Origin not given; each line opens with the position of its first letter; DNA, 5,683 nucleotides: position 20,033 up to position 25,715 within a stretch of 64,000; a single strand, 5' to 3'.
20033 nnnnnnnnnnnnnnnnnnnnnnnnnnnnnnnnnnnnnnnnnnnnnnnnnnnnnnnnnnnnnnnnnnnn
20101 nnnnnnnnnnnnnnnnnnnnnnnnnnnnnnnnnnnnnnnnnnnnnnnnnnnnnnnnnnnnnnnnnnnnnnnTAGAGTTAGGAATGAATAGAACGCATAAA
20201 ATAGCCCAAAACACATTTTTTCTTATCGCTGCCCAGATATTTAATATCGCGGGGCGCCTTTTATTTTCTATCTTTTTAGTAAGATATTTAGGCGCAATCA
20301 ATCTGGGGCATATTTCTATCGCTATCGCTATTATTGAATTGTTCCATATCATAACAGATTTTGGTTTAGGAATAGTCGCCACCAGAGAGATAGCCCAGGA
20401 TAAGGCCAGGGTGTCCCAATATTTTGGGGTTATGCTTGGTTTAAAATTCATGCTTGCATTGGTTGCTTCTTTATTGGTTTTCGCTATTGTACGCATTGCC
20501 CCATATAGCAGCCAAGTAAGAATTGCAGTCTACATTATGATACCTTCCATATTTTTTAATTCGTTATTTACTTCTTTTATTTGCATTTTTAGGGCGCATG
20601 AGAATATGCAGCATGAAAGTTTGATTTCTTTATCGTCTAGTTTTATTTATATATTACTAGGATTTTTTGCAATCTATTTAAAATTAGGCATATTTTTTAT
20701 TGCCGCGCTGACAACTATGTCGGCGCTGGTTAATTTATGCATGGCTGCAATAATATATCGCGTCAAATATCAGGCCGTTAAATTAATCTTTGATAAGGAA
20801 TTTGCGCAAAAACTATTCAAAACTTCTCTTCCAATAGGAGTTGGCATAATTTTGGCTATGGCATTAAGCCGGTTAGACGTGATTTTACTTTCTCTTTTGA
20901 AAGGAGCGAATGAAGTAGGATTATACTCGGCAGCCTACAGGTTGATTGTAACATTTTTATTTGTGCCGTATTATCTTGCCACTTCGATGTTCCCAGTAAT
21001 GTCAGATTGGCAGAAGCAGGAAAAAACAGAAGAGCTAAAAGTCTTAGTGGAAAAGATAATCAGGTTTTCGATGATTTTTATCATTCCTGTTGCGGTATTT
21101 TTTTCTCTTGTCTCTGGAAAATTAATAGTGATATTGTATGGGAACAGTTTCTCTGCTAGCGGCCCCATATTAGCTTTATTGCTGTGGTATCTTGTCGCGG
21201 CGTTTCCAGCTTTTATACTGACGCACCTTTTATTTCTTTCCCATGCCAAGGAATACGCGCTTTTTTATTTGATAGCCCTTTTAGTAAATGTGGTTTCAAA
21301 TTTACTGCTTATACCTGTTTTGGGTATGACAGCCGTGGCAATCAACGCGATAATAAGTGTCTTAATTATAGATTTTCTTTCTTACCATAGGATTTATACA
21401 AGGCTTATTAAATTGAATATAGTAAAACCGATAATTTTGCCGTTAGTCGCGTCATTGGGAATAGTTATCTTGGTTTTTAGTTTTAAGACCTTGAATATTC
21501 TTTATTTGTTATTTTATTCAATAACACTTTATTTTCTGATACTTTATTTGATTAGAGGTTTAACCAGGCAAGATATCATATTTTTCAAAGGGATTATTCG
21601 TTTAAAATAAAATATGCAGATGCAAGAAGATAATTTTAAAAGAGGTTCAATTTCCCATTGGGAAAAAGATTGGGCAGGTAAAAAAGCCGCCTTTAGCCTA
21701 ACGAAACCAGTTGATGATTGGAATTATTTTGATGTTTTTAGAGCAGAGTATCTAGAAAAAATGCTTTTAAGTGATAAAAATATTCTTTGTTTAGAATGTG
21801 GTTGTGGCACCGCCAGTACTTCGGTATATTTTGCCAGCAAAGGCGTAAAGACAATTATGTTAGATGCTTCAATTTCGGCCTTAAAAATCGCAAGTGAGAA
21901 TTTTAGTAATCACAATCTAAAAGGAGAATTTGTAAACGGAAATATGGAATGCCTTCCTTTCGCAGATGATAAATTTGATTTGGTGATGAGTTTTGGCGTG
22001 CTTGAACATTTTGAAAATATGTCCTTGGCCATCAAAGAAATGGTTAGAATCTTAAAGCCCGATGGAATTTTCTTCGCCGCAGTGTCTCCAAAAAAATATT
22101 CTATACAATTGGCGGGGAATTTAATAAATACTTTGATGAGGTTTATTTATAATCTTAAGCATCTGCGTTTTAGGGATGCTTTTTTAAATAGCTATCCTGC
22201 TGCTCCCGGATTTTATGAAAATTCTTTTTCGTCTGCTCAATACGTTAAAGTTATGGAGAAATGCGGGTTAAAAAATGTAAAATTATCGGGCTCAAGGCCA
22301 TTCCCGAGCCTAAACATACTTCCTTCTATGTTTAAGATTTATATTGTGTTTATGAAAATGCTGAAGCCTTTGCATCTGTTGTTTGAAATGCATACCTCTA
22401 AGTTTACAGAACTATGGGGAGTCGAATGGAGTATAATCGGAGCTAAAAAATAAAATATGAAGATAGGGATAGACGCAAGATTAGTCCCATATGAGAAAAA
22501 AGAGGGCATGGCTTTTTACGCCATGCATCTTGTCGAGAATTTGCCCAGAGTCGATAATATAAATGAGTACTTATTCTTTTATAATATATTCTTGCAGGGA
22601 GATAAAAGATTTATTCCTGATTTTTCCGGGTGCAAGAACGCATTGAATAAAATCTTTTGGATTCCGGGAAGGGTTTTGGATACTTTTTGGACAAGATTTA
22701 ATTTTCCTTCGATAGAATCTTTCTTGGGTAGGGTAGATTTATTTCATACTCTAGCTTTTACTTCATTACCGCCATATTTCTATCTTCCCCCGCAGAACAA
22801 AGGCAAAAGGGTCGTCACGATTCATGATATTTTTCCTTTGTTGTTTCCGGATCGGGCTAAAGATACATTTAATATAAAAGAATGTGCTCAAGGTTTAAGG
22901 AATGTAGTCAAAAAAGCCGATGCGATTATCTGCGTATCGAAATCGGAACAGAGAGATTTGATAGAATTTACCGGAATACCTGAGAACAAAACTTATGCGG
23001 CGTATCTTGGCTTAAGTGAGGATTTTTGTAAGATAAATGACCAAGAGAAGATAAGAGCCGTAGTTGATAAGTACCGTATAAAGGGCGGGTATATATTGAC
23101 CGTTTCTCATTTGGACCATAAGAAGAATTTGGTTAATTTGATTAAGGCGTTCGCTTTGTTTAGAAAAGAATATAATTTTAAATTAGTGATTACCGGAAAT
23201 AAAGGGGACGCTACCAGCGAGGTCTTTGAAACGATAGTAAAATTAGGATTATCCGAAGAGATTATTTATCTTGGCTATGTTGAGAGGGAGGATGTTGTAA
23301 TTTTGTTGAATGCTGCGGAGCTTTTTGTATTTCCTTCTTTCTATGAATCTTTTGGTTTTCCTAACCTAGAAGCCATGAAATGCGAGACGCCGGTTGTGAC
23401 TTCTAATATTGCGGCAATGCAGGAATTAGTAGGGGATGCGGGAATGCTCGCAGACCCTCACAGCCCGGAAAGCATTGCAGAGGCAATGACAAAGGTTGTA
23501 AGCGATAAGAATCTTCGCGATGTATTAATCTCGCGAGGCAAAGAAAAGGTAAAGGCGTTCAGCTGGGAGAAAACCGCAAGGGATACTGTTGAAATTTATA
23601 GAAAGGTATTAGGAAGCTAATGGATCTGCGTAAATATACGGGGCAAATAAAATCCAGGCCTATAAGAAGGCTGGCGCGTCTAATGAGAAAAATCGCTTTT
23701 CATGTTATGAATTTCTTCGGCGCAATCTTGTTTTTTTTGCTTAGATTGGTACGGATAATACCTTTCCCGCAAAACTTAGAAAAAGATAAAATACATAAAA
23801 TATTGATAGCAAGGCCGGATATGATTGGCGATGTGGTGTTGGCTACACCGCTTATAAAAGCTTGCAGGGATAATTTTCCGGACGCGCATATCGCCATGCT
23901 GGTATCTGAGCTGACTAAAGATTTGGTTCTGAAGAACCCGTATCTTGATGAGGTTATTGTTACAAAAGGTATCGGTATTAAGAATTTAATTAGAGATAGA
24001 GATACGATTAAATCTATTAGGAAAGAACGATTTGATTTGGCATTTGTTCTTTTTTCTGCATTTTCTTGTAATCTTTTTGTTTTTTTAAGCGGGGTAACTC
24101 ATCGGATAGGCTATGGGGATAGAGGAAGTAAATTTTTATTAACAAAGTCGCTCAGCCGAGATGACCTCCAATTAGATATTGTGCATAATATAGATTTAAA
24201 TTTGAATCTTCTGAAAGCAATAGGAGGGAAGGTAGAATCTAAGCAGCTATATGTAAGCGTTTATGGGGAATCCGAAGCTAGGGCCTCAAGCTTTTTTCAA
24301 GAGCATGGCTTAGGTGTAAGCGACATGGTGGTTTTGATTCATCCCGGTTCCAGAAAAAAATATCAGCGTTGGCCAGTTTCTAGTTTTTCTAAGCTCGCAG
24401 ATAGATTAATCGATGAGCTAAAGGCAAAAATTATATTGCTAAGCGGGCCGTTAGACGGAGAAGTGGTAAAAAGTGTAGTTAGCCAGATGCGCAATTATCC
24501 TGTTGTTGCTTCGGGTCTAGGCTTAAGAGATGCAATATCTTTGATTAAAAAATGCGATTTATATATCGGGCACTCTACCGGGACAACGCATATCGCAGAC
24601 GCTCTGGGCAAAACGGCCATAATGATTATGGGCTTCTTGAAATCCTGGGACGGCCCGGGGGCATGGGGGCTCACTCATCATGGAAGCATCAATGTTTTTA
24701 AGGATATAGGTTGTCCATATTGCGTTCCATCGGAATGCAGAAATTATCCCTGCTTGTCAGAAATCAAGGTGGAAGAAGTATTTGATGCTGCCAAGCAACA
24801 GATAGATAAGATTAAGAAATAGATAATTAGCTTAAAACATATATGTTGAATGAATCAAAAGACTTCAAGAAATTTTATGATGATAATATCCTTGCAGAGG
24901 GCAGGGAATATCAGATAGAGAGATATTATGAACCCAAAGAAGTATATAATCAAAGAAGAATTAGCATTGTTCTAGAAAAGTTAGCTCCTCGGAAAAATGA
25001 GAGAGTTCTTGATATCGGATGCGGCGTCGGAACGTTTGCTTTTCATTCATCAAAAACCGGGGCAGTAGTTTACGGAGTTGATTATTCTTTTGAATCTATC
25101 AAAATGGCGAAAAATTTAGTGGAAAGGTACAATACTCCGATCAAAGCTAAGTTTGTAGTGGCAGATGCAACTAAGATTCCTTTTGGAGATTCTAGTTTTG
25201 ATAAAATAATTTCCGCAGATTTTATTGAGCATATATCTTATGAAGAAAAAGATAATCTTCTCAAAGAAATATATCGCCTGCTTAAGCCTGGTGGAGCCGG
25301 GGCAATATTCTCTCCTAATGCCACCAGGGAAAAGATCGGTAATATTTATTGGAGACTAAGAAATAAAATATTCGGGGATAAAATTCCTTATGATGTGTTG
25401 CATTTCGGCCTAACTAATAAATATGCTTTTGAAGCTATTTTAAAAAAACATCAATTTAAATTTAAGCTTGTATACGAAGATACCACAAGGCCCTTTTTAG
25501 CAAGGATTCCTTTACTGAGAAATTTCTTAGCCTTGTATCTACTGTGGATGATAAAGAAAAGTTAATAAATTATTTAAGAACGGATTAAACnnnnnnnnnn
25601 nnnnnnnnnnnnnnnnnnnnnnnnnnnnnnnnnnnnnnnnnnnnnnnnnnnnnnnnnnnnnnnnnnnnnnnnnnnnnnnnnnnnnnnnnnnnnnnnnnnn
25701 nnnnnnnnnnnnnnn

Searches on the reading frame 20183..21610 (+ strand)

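Call 62: search_protein_families(library=pfam, proteins=[window:20183-21610:+], max_evalue=0.00001)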
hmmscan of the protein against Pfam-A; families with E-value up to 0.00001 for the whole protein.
window:20183-21610:+ (475 aa): 2 families
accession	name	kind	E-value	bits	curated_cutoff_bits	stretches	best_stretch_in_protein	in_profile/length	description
PF01943.22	Polysacc_synt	-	4.5e-29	102.2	28.2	1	8-275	2-272/274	Polysaccharide biosynthesis protein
PF13440.11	Polysacc_synt_3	-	3.7e-20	72.8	23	1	32-325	2-290/293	Polysaccharide biosynthesis protein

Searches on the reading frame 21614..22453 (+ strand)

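Call 62: search_protein_families(library=pfam, proteins=[window:21614-22453:+], max_evalue=0.00001)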
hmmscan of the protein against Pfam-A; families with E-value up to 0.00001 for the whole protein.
window:21614-22453:+ (279 aa): 7 families
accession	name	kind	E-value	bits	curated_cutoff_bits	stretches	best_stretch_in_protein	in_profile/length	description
PF08241.18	Methyltransf_11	-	2.4e-22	79.8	21.2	1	60-154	1-94/95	Methyltransferase domain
PF13649.12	Methyltransf_25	-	3.5e-20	72.9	27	1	60-151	2-97/97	Methyltransferase domain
PF13847.12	Methyltransf_31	-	5.9e-17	62.1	27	1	54-155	2-109/145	Methyltransferase domain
PF13489.12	Methyltransf_23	-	9.4e-14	51.9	27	1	47-223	13-163/164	Methyltransferase domain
PF08242.18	Methyltransf_12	-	5.1e-13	50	30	1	60-153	1-98/98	Methyltransferase domain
PF01209.24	Ubie_methyltran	-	1.8e-10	41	20.1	1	54-154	46-150/233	ubiE/COQ5 methyltransferase family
PF05175.20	MTS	-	1e-06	28.9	23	1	47-126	27-104/170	Methyltransferase small domain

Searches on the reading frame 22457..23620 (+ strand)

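Call 62: search_protein_families(library=pfam, proteins=[window:22457-23620:+], max_evalue=0.00001)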
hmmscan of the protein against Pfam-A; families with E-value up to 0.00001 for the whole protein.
window:22457-23620:+ (387 aa): 4 families
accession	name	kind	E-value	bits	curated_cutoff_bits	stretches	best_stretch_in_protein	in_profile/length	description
PF00534.26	Glycos_transf_1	-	1.3e-38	132.6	26.4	1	210-363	15-171/172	Glycosyl transferases group 1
PF13692.12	Glyco_trans_1_4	-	1.7e-29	103.3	27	1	212-350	3-142/142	Glycosyl transferases group 1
PF13439.12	Glyco_transf_4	-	2.3e-08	34.7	28.5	1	67-185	48-165/170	Glycosyltransferase Family 4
PF20706.3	GT4-conflict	-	2.3e-07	30.6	26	1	215-342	202-335/385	Family 4 Glycosyltransferase in conflict systems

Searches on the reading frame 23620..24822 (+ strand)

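Call 62: search_protein_families(library=pfam, proteins=[window:23620-24822:+], max_evalue=0.00001)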
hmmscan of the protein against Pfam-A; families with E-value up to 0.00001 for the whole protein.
window:23620-24822:+ (400 aa): 1 family
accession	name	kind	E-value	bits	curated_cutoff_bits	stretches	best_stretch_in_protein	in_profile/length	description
PF01075.23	Glyco_transf_9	-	1.7e-21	77.1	22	1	130-338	5-210/247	Glycosyltransferase family 9 (heptosyltransferase)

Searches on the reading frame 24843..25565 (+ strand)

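Call 62: search_protein_families(library=pfam, proteins=[window:24843-25565:+], max_evalue=0.00001)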
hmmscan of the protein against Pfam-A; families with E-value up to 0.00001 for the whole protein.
window:24843-25565:+ (240 aa): 10 families
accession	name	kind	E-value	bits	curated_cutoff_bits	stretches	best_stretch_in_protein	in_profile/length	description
PF08241.18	Methyltransf_11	-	8.2e-24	84.5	21.2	1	56-152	1-92/95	Methyltransferase domain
PF13649.12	Methyltransf_25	-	1.7e-23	83.5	27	1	55-151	1-97/97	Methyltransferase domain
PF13847.12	Methyltransf_31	-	3.1e-20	72.8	27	1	50-168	2-122/145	Methyltransferase domain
PF13489.12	Methyltransf_23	-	3.7e-17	63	27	1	37-161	6-122/164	Methyltransferase domain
PF02353.26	CMAS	-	2.2e-14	53.9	27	1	37-154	48-163/273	Mycolic acid cyclopropane synthetase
PF08242.18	Methyltransf_12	-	3.9e-14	53.6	30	1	56-151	1-96/98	Methyltransferase domain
PF01209.24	Ubie_methyltran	-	8.9e-12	45.3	20.1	1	44-152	40-148/233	ubiE/COQ5 methyltransferase family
PF05175.20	MTS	-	4.8e-08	33.3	23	1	42-151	22-134/170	Methyltransferase small domain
PF06325.19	PrmA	-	6.5e-07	29.6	22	1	45-152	156-255/296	Ribosomal protein L11 methyltransferase (PrmA)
PF03848.20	TehB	-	4.9e-06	26.6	20.4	1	27-162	7-139/193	Tellurite resistance protein TehB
